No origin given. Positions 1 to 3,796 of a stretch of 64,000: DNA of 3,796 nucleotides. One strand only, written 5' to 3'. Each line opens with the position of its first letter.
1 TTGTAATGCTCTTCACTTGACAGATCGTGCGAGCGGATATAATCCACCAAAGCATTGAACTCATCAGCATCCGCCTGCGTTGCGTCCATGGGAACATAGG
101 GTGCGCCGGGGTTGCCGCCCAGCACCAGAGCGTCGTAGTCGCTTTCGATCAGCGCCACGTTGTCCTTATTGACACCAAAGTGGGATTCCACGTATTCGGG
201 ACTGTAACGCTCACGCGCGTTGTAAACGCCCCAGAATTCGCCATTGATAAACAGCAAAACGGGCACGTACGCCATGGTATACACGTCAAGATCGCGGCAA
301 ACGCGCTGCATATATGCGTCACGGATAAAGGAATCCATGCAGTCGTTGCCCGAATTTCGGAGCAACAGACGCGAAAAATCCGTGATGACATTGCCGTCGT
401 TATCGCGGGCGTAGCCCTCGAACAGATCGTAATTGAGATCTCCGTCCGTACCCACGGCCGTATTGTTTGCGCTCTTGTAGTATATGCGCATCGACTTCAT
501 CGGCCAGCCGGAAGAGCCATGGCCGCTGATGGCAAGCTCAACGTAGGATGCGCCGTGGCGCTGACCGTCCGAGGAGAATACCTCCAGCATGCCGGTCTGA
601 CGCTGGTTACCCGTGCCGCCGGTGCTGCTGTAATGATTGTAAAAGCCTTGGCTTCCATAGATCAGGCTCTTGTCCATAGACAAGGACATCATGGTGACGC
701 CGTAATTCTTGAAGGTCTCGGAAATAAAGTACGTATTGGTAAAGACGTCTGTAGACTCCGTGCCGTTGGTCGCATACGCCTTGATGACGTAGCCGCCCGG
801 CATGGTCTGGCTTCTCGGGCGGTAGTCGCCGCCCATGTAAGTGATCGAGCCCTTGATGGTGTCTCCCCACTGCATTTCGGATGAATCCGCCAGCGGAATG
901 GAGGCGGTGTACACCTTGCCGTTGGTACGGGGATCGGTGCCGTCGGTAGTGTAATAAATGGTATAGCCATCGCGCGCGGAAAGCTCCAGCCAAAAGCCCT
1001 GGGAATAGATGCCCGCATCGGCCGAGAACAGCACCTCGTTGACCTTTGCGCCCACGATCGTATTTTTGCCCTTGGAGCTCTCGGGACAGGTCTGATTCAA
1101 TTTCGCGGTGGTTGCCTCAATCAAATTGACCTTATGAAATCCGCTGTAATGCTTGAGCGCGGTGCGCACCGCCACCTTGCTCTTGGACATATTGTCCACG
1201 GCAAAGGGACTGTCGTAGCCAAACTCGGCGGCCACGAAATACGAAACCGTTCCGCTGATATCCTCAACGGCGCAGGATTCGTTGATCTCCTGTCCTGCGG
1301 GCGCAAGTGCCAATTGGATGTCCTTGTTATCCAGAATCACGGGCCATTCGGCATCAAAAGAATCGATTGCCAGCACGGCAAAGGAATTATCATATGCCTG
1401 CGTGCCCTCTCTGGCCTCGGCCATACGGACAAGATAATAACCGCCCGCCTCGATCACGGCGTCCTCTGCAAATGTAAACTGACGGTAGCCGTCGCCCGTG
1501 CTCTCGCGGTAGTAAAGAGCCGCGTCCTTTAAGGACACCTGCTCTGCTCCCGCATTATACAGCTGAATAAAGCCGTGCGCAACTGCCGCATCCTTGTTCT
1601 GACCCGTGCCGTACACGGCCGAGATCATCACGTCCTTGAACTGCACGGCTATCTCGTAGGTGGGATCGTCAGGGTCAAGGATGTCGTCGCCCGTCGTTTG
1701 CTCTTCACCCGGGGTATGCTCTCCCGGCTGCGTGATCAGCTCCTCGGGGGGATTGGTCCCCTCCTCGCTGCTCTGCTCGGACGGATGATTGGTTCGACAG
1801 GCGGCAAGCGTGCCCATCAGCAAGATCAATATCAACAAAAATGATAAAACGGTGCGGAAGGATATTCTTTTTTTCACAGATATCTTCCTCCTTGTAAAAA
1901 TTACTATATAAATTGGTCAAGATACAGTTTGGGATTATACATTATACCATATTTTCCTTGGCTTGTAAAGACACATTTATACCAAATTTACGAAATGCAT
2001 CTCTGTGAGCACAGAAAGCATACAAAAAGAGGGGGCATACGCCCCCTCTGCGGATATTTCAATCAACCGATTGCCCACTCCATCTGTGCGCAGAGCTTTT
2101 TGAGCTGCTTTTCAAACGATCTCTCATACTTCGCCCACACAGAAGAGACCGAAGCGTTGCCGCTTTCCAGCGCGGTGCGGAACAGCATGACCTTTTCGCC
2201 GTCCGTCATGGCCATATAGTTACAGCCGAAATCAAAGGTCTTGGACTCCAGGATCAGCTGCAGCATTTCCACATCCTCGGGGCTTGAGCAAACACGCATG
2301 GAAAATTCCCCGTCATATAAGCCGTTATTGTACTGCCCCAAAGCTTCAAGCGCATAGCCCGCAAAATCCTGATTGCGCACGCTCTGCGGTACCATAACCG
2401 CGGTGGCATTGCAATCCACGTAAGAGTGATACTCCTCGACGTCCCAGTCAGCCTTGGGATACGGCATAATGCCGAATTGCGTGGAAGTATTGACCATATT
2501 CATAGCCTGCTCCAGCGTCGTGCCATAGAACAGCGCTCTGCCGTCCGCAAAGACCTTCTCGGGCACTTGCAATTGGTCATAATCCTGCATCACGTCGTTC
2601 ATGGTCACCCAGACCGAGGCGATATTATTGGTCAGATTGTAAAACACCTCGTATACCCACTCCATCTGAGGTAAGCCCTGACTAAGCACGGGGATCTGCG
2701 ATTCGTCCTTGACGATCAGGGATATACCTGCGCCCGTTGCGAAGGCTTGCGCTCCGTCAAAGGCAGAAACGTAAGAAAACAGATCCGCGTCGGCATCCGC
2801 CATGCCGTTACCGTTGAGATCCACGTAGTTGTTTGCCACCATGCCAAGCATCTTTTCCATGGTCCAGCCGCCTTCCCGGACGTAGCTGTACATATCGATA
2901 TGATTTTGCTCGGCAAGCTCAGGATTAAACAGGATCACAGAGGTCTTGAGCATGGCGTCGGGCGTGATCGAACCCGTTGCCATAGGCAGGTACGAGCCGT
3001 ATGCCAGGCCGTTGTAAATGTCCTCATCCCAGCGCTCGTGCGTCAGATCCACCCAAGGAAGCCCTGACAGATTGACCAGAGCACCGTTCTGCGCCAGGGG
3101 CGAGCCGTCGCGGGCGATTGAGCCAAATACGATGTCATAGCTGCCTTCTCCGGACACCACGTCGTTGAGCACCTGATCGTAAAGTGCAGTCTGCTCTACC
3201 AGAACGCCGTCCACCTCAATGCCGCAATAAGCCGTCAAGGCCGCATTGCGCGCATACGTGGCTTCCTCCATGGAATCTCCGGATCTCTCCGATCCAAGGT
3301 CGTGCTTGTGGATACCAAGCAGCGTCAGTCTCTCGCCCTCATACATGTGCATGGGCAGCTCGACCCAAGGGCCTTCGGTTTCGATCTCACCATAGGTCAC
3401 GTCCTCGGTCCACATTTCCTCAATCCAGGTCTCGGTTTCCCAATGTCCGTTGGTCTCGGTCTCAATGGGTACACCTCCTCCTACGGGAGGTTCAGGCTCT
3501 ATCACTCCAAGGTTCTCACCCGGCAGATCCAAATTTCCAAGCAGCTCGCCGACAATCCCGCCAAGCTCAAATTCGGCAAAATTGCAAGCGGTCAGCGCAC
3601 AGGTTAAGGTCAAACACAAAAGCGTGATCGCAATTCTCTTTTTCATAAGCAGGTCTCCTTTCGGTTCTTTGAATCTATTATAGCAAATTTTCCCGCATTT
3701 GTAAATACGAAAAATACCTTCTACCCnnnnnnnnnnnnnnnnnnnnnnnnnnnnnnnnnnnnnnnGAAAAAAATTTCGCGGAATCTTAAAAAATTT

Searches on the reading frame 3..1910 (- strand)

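Call 47: search_protein_families(library=pfam, proteins=[window:3-1910:-], max_evalue=0.001)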
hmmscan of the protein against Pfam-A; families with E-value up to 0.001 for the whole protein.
window:3-1910:- (636 aa): 4 families
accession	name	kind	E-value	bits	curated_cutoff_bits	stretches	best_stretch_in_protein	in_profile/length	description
PF08757.17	CotH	-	2.4e-14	54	23.8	1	500-603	34-124/322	CotH kinase protein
PF13287.12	Fn3_assoc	-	1.4e-11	44.8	23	1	309-394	2-59/59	Fn3 associated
PF13290.12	CHB_HEX_C_1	-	8.6e-11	42.1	22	1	298-343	2-48/67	Chitobiase/beta-hexosaminidase C-terminal domain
PF00932.25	LTD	-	5.9e-09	36.7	34.3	1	92-209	6-102/109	Lamin Tail Domain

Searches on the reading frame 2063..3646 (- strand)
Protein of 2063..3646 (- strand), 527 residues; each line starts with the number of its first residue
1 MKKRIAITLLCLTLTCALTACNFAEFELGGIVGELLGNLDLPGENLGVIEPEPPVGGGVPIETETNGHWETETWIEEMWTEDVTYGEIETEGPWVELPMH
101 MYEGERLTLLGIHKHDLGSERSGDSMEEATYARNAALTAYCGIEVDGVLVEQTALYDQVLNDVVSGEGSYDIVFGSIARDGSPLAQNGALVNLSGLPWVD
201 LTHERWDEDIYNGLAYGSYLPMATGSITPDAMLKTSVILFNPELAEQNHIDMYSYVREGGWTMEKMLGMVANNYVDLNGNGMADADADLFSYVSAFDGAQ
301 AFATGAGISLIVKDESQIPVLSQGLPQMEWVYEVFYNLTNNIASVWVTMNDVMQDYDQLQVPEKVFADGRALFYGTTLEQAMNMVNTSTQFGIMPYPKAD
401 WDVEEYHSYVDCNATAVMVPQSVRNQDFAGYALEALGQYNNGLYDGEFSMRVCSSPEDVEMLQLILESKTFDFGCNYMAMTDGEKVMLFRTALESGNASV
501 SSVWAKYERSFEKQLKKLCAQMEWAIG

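Call 4: search_protein_families(library=ncbifam, proteins=[window:2063-3646:-], max_evalue=1)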
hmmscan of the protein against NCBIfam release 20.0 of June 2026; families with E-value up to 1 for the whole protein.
window:2063-3646:- (527 aa): 0 families

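Call 6: search_protein_families(library=pfam, proteins=[window:2063-3646:-], max_evalue=1)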
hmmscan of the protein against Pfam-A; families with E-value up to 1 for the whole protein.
window:2063-3646:- (527 aa): 2 families
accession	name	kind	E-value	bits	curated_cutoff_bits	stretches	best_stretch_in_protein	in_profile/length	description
PF25223.1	DUF7841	-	0.24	12.1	25.2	0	339-376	58-93/114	Domain of unknown function (DUF7841)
PF13995.12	YebF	-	0.36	11.3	27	1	344-384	45-85/89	YebF-like protein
